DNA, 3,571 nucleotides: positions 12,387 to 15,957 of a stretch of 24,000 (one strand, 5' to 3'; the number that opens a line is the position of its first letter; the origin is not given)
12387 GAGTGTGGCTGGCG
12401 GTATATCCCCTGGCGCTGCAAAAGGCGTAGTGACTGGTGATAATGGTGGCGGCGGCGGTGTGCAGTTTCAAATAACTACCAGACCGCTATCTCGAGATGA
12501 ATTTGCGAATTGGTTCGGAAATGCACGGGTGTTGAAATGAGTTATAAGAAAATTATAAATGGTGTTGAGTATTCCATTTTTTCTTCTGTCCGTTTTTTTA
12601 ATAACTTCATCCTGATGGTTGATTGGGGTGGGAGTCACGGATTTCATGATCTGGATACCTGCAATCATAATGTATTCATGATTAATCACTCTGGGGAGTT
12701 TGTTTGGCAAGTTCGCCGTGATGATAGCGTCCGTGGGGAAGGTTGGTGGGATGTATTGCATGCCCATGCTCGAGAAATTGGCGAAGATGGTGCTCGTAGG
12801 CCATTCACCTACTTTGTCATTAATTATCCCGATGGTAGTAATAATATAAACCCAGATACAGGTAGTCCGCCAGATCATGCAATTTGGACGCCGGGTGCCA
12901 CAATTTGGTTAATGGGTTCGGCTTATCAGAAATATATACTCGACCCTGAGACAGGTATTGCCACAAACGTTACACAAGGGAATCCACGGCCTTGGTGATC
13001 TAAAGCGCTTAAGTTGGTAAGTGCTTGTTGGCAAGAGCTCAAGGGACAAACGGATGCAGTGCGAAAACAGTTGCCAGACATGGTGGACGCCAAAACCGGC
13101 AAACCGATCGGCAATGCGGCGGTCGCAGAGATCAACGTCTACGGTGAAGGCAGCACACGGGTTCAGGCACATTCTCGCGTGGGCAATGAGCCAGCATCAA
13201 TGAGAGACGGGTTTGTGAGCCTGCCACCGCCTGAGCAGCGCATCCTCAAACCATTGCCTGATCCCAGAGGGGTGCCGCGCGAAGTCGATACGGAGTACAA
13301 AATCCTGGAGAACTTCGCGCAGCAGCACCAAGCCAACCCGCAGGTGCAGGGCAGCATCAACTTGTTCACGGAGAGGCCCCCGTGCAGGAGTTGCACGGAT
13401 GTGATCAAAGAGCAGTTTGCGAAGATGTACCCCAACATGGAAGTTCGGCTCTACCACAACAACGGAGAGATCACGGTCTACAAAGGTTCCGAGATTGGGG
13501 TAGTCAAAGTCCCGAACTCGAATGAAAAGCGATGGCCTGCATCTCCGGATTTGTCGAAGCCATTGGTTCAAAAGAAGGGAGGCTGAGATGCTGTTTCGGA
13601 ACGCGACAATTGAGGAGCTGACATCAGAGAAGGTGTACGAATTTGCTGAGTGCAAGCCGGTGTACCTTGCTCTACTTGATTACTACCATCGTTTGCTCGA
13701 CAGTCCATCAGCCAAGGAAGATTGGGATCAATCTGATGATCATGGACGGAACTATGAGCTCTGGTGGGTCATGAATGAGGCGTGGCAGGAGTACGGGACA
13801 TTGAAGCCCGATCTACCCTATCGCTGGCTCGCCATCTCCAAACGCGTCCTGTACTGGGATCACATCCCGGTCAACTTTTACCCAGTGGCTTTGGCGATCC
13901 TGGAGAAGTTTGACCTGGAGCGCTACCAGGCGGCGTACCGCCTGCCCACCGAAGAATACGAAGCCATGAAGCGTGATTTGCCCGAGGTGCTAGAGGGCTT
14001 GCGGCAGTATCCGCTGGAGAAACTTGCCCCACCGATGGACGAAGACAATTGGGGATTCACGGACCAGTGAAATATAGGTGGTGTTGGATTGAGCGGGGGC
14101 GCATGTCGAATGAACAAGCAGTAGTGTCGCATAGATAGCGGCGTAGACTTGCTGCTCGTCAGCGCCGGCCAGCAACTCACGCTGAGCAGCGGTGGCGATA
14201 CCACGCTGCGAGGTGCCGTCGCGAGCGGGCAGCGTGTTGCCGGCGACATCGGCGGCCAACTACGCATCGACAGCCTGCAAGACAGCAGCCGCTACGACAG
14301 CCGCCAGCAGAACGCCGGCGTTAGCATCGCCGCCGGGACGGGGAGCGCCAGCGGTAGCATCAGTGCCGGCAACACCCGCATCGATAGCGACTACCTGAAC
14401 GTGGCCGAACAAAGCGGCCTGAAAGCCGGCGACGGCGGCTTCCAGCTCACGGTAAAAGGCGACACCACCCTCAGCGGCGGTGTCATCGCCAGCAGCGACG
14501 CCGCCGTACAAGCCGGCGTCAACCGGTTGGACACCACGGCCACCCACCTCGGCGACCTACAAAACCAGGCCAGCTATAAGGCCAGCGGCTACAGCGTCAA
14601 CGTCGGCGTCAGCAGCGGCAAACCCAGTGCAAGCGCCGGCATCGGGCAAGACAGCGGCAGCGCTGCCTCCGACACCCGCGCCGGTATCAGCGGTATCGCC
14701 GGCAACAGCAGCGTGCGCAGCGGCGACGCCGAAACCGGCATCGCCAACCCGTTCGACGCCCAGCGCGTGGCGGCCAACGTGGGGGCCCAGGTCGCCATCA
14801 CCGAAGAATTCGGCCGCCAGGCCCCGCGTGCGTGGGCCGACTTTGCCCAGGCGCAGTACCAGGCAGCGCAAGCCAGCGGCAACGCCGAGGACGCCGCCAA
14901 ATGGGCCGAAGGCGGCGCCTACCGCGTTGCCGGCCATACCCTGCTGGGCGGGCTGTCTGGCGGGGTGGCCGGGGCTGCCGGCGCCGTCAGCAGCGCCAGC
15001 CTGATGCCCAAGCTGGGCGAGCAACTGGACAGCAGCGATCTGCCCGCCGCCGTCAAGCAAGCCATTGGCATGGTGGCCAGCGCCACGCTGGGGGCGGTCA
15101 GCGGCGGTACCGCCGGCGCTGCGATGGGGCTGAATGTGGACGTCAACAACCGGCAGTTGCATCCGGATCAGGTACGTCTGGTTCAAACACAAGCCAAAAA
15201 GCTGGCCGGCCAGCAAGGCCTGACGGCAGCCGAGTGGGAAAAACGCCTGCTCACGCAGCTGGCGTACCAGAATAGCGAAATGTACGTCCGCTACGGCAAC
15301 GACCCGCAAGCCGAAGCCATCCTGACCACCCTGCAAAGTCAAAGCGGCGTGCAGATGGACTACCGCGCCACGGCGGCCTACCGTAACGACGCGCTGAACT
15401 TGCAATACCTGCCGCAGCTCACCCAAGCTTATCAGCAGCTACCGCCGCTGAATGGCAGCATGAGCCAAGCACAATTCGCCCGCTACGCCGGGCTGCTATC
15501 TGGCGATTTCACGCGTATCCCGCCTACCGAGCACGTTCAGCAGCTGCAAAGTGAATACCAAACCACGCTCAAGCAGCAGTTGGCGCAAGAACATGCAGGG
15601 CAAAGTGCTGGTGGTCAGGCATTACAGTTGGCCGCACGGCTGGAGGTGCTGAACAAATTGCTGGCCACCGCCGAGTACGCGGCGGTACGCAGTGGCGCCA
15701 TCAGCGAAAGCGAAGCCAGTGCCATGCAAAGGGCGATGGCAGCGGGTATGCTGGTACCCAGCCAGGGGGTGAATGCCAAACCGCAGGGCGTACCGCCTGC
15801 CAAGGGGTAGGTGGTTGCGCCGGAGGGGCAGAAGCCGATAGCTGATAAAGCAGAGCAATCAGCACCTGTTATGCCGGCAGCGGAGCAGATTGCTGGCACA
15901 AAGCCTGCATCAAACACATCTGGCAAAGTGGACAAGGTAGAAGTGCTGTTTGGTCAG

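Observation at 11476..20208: Five toxin/immunity modules with four different predicted toxin folds stacked behind one cdiA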

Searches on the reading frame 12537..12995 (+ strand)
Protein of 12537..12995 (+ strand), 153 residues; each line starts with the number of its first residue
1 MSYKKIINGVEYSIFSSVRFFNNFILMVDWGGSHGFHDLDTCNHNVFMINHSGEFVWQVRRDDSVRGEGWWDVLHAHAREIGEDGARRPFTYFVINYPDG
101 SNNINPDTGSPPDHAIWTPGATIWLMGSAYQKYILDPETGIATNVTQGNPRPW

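Call 4: search_protein_families(library=pfam, max_evalue=0.1, proteins=[window:12537-12995:+])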
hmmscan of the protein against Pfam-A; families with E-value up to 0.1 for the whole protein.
window:12537-12995:+ (153 aa): 0 families

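Call 8: search_protein_families(library=ncbifam, max_evalue=0.1, proteins=[window:12537-12995:+])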
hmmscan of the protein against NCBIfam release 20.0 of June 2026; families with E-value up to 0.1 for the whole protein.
window:12537-12995:+ (153 aa): 0 families

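Call 10: list_cluster_members(proteins=[window:12537-12995:+, window:13014-13583:+, window:13588-14067:+, window:15811-16401:+, window:16392-17411:+, window:18374-18829:+, window:18855-19328:+, window:19328-19720:+, window:19666-20205:+, window:3472-12537:+])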
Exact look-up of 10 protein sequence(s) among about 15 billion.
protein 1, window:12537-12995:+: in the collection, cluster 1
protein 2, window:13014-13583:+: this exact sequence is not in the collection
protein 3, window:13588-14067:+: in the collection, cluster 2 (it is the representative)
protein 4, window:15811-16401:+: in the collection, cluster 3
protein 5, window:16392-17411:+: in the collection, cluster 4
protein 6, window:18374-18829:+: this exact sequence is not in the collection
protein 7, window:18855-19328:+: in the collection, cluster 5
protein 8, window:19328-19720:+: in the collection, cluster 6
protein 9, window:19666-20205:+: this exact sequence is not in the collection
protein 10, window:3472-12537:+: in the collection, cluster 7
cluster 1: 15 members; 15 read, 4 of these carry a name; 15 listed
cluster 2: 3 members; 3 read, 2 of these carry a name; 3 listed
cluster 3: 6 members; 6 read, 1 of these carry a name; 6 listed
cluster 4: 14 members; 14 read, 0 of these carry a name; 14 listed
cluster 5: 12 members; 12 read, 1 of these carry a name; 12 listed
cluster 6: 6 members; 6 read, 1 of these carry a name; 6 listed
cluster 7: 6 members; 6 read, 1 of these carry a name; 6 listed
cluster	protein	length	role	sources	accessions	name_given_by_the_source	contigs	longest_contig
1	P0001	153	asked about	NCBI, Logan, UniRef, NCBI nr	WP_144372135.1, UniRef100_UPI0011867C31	hypothetical protein [Vogesella urethralis] | hypothetical protein n=1 Tax=Vogesella urethralis TaxID=2592656 RepID=UPI0011867C31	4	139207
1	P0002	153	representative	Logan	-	-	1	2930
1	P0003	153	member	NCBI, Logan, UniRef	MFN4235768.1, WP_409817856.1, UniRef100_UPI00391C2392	MAG: hypothetical protein ACK4FZ_00775 [Vogesella sp.] | hypothetical protein n=1 Tax=Vogesella sp. TaxID=1904252 RepID=UPI00391C2392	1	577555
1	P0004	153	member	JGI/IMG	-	hypothetical protein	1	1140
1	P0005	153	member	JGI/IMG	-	hypothetical protein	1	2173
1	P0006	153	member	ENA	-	-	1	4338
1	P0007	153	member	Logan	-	-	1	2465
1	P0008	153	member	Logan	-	-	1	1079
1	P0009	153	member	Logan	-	-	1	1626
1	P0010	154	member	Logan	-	-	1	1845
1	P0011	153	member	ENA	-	-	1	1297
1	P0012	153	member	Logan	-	-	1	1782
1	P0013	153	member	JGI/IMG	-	-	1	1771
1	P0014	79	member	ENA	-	-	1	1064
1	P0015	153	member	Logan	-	-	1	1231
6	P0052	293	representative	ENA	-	-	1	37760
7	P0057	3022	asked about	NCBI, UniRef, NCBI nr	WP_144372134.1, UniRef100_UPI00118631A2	hemagglutinin repeat-containing protein [Vogesella urethralis] | hemagglutinin repeat-containing protein n=1 Tax=Vogesella urethralis TaxID=2592656 ...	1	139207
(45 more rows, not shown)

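Call 64: search_protein_families(library=pfam, max_evalue=10, proteins=[window:12537-12995:+])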
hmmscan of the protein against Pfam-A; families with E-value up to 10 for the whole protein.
window:12537-12995:+ (153 aa): 0 families

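Call 77: find_encoding_contigs(protein=P0052, flank=10000, max_places=2)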
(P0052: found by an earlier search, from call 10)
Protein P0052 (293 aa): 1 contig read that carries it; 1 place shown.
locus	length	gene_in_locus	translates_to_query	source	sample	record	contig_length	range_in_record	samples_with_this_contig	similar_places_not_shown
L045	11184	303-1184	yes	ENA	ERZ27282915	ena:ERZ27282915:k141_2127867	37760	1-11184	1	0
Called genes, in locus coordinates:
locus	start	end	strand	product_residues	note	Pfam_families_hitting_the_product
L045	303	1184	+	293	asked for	PF08928:PoNi_N (weak), PF08929:PoNi_C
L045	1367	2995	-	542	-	PF12729:4HB_MCP_1, PF00015:MCPsignal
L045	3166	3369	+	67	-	-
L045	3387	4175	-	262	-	PF09297:Zn_ribbon_NUD, PF00293:NUDIX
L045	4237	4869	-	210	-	-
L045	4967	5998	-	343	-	PF00478:IMPDH, PF03060:NMO, PF01070:FMN_dh, PF03060:NMO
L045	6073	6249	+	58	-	-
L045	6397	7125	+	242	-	PF00318:Ribosomal_S2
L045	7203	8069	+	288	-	PF25025:EF-Ts_N (weak), PF00889:EF_TS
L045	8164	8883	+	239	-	PF00696:AA_kinase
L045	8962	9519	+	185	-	PF01765:RRF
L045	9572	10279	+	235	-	PF01255:Prenyltransf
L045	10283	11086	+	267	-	PF01148:CTP_transf_1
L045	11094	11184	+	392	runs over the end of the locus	PF02670:DXP_reductoisom, PF08436:DXP_redisom_C, PF13288:DXPR_C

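Call 83: search_solved_structures(query=P0052, max_evalue=1)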
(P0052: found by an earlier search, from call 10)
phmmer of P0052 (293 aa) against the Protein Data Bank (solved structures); distinct sequences matched with E-value up to 1: 1.
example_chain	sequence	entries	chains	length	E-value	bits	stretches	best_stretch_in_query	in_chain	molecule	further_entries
3tha_A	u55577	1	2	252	0.55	12.8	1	123-181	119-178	Tryptophan synthase alpha chain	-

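Call 86: search_protein_families(library=padloc, max_evalue=0.01, proteins=[window:12537-12995:+])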
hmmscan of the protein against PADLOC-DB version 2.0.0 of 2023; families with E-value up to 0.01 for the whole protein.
window:12537-12995:+ (153 aa): 0 families

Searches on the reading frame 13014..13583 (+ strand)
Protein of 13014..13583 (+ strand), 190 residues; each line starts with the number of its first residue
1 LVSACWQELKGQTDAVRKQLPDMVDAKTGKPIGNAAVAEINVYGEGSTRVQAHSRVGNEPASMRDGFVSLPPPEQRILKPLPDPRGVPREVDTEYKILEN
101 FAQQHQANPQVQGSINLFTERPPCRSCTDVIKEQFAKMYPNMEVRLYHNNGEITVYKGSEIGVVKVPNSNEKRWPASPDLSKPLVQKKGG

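Call 4: search_protein_families(library=pfam, max_evalue=0.1, proteins=[window:13014-13583:+])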
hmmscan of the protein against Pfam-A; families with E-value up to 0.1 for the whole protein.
window:13014-13583:+ (190 aa): 6 families
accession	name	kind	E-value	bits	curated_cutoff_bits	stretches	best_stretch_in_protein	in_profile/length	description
PF14424.12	Toxin-deaminase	-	1.1e-21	77.9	29.6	1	28-150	11-146/146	The BURPS668_1122 family of deaminases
PF18769.7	APOBEC1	-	3e-05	24.6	27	1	93-148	19-73/101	APOBEC1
PF18778.7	NAD1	-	0.00042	20.9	27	1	93-147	52-105/175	Novel AID APOBEC clade 1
PF18750.7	SNAD4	-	0.0013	19.2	27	1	92-147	33-86/130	Secreted Novel AID/APOBEC-like Deaminase 4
PF14440.12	XOO_2897-deam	-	0.021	15.4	27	1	93-139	31-77/101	Xanthomonas XOO_2897-like deaminase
PF08210.17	APOBEC_N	-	0.036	14.5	25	1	93-148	48-101/170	APOBEC-like N-terminal domain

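Call 8: search_protein_families(library=ncbifam, max_evalue=0.1, proteins=[window:13014-13583:+])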
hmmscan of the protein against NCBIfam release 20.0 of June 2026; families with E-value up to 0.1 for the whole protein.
window:13014-13583:+ (190 aa): 0 families

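Call 35: search_solved_structures(query=window:13014-13583:+, max_evalue=10, show_alignments=3)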
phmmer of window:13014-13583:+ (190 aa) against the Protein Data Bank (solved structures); distinct sequences matched with E-value up to 10: 4.
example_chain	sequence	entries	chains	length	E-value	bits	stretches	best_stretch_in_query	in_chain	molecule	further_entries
3l2h_A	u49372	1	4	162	0.64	13.1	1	134-168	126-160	Putative sugar phosphate isomerase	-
9kkj_A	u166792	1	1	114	0.72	12.9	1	19-78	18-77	Nectin-4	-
4gjt_B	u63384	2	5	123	0.85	12.7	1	19-78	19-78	Poliovirus receptor-related protein 4 | Nectin-4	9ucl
4jjh_A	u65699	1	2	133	0.95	12.5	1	19-78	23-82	Poliovirus receptor-related protein 4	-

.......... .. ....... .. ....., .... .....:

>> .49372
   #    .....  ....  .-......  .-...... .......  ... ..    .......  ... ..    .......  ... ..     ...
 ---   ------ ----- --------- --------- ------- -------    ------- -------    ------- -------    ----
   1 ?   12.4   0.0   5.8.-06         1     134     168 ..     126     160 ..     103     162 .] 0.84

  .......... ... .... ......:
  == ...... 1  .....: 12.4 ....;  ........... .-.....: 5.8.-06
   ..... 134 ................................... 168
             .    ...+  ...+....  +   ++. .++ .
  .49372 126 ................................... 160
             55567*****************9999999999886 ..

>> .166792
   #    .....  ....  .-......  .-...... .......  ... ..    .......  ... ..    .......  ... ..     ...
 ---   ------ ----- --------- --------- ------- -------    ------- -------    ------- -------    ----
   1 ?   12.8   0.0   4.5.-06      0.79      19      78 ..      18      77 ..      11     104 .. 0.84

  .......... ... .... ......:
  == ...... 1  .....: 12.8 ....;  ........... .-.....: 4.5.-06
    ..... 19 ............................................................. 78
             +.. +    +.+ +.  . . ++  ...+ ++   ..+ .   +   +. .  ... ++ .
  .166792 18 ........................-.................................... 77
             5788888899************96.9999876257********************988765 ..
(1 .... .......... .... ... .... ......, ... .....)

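Call 50: search_protein_representatives(protein=window:13014-13583:+)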
Query: 190 residues. Proteins with E-value up to 0.001 (for the whole library): 740; up to 1e-10: 139; up to 1e-30: 11. The best 150 are listed.
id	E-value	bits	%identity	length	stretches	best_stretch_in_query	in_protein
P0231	5.0e-94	329.8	79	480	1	5-189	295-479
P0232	6.4e-72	257.7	65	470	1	5-184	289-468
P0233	9.7e-72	257.1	74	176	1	23-185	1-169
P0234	1.6e-65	236.9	61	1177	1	3-183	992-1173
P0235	3.5e-62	225.9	80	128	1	63-189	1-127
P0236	1.6e-57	210.7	54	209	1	6-187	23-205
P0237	7.8e-55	202.0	54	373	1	4-179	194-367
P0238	4.8e-54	199.4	55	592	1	8-183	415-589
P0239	3.1e-46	173.9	49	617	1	5-178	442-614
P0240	1.8e-37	145.4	47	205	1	5-180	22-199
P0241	7.3e-33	130.3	46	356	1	7-161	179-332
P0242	9.0e-26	107.2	40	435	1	6-161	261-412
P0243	3.0e-24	102.3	46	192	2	59-142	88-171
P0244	5.4e-21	91.6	45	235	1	31-153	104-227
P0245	1.3e-20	90.3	56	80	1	112-189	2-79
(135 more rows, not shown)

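Call 55: find_related_loci(query=A4, collection=metagenome_contigs, flank=3000)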
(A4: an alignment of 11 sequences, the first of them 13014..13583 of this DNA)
Query A4 (190 aa) in metagenome_contigs; peptide patterns used: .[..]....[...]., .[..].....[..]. (x = any residue, [..] = any of these).
405 stretches matched a pattern; 11 encode a relative of the query (tblastn E <= 1e-3); 11 distinct loci.
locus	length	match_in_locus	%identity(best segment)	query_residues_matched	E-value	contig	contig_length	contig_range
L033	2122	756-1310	58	6-190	4e-70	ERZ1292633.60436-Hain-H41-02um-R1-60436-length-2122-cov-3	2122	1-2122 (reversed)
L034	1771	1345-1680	81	2-112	6e-60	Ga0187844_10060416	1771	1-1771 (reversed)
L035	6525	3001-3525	53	6-180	1e-57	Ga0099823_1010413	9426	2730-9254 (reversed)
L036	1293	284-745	39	1-141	4e-32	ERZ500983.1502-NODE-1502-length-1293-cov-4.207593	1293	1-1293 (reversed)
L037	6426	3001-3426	38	16-153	3e-21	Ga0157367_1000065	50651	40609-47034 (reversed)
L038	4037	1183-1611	40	15-153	2e-20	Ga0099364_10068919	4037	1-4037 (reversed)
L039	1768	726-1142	36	12-153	1e-19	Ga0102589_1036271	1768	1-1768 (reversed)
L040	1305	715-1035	35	34-150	1e-15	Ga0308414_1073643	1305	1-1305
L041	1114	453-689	40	69-150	7e-16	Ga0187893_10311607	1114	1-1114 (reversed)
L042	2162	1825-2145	35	34-150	7e-15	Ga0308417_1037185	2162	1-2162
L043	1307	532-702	48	89-148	1e-12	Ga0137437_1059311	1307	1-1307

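Call 64: search_protein_families(library=pfam, max_evalue=10, proteins=[L033:1313-1792:+, L035:3554-4033:+])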
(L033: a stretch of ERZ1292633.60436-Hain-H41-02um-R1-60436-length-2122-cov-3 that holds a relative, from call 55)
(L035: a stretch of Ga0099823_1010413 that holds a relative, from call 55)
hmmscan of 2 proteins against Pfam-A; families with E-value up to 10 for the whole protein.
L033:1313-1792:+ (160 aa): 0 families

L035:3554-4033:+ (160 aa): 0 families

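Call 86: search_protein_families(library=padloc, max_evalue=0.01, proteins=[window:13014-13583:+])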
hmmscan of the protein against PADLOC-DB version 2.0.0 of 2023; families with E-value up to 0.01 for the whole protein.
window:13014-13583:+ (190 aa): 0 families

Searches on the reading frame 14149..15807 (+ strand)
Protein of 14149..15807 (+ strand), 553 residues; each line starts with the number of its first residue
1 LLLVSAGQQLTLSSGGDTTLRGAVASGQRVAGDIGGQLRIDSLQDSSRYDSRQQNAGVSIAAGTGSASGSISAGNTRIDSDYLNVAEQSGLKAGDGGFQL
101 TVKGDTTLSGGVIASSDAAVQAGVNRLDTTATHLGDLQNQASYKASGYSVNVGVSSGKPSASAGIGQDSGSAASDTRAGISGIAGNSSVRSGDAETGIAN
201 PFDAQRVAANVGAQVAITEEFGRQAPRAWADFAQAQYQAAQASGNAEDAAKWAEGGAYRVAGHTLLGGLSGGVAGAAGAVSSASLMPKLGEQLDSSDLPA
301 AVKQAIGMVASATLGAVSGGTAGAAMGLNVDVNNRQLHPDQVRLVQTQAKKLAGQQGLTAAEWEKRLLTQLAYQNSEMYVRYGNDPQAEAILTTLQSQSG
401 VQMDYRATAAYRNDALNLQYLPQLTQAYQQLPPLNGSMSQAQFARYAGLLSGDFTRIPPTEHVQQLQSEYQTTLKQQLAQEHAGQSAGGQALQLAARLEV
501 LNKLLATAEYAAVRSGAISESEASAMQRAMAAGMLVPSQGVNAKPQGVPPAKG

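Call 4: search_protein_families(library=pfam, max_evalue=0.1, proteins=[window:14149-15807:+])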
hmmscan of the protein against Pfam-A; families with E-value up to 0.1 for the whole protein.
window:14149-15807:+ (553 aa): 1 family
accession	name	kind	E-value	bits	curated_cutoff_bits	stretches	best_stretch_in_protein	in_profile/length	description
PF13332.12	Fil_haemagg_2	-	2.3e-13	51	22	1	4-56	118-170/170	Hemagglutinin repeat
